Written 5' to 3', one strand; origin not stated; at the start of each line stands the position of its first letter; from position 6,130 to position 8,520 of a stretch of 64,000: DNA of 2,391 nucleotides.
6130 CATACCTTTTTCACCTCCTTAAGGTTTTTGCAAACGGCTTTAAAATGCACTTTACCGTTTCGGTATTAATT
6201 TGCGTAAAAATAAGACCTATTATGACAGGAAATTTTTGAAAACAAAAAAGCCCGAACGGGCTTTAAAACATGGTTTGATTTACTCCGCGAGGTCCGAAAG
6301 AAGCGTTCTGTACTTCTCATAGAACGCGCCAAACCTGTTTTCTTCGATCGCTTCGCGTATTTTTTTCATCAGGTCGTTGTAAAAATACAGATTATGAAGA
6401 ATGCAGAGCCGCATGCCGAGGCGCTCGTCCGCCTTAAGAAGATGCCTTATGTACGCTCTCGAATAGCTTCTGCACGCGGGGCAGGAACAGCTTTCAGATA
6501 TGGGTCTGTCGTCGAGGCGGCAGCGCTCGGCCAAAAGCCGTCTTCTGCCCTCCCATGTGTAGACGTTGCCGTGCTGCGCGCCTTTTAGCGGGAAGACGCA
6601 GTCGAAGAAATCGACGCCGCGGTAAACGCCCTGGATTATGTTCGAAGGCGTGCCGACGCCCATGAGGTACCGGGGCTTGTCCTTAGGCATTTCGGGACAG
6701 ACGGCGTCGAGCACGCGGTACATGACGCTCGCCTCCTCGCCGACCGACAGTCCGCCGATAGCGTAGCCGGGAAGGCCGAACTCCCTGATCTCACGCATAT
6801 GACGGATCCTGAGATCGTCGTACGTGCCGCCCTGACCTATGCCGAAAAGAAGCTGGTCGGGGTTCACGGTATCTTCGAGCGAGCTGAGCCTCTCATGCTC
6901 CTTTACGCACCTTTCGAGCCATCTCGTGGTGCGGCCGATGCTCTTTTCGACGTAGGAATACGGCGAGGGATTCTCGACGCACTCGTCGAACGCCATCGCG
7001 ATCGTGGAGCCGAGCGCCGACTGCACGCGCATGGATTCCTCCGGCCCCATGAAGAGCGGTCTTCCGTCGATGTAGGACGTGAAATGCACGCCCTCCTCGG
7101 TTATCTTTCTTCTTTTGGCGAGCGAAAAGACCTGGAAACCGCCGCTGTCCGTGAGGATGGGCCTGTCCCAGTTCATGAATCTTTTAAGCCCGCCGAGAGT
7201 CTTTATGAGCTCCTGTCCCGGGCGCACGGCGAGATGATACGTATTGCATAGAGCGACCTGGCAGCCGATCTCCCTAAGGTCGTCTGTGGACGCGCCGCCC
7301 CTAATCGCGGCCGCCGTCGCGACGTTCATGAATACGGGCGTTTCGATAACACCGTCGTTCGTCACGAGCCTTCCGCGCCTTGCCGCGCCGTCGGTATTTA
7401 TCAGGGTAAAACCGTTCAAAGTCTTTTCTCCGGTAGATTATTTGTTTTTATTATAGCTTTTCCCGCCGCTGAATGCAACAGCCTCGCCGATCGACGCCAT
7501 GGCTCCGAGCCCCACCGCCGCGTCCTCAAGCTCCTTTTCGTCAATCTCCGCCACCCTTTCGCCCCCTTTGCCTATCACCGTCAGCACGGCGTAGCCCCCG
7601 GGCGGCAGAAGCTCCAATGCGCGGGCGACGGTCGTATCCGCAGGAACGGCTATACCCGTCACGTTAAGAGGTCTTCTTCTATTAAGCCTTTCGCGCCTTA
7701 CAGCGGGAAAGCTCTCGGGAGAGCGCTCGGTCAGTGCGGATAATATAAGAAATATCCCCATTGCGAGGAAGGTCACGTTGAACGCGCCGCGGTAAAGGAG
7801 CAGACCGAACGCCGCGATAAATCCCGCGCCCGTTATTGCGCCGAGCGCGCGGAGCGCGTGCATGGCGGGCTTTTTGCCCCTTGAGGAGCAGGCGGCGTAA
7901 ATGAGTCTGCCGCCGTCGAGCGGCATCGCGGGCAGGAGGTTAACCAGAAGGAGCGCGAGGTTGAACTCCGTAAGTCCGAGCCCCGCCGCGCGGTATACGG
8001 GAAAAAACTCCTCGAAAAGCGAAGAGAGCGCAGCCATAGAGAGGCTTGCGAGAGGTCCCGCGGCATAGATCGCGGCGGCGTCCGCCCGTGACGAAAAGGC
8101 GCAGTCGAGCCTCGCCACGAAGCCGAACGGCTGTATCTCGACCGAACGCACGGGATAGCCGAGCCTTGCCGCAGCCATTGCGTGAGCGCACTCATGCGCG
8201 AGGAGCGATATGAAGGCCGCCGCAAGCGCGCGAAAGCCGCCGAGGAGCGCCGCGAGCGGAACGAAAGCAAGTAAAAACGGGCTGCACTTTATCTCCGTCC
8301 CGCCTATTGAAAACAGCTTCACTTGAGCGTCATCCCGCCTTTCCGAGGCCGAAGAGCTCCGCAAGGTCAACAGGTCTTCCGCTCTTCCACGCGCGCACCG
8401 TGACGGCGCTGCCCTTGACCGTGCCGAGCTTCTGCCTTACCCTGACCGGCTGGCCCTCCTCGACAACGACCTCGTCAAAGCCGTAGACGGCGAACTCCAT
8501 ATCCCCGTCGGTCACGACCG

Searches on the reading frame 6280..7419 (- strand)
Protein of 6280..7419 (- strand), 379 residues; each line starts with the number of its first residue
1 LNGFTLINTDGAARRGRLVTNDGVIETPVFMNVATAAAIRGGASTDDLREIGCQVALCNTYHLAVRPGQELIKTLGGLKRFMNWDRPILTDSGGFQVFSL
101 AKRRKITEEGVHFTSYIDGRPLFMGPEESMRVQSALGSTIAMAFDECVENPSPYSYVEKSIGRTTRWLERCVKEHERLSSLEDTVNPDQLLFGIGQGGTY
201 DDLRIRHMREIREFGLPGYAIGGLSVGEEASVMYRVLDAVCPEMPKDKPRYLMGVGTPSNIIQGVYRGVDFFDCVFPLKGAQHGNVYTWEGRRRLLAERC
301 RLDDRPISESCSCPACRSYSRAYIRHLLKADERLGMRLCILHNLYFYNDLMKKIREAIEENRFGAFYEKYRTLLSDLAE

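Call 56: search_protein_families(library=pfam, proteins=[window:6280-7419:-], max_evalue=0.001)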
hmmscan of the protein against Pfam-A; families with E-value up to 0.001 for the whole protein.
window:6280-7419:- (379 aa): 1 family
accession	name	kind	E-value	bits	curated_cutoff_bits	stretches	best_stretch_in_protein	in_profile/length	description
PF01702.25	TGT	-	9.6e-150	499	26.3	1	11-371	2-352/357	Queuine tRNA-ribosyltransferase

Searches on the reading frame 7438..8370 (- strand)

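Call 56: search_protein_families(library=pfam, proteins=[window:7438-8370:-], max_evalue=0.001)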
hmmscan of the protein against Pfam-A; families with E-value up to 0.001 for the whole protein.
window:7438-8370:- (310 aa): 1 family
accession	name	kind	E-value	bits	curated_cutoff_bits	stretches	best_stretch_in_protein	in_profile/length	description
PF02163.28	Peptidase_M50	-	1.8e-14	54.1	27.2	2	49-117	3-97/221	Peptidase family M50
